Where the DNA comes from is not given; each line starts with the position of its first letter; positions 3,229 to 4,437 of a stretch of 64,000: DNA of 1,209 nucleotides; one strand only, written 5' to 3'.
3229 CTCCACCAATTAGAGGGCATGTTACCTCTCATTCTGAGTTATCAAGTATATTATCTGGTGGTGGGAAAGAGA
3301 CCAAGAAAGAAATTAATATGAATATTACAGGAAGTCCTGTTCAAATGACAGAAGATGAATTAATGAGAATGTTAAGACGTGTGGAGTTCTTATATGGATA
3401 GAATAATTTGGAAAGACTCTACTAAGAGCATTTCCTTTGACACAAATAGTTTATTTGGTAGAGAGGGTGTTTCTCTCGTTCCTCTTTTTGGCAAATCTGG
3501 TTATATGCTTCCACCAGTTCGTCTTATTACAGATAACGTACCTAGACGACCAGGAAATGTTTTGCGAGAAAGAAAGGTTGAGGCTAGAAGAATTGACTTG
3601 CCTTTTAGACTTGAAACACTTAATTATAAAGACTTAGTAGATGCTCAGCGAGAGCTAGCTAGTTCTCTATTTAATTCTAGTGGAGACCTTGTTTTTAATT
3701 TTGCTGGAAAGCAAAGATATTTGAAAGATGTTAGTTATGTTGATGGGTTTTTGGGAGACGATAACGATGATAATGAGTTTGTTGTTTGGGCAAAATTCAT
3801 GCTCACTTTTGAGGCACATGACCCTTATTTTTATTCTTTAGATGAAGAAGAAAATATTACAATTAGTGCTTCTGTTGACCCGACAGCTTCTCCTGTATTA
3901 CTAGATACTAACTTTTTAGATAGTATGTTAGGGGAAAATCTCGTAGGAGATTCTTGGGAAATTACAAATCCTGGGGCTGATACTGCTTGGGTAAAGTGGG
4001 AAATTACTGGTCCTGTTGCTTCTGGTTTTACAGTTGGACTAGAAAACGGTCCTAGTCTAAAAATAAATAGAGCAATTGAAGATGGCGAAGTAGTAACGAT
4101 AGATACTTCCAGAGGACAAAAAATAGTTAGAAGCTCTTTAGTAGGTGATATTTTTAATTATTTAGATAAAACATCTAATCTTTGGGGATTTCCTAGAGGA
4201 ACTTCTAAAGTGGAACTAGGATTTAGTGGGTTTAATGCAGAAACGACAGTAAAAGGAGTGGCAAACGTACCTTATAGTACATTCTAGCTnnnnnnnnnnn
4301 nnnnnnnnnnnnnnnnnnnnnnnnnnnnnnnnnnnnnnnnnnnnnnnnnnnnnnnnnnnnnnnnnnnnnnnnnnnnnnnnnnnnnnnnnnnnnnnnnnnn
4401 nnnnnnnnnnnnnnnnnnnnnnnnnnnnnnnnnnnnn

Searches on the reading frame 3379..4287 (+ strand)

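Call 24: search_protein_families(library=phrogs, proteins=[window:3379-4287:+], max_evalue=0.001)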
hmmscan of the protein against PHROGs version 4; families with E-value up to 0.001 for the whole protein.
window:3379-4287:+ (302 aa): 4 families
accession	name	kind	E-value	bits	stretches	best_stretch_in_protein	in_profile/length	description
phrog_33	-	tail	1.2e-22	81.7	1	35-279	58-263/651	distal tail protein Dit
phrog_106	-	tail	1e-17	65.4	1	26-275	58-289/329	minor tail protein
phrog_5577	-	tail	8.5e-08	32.9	1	137-282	139-278/295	minor tail protein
phrog_202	-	tail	1.5e-06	28.4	1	45-159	47-157/523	distal tail protein Dit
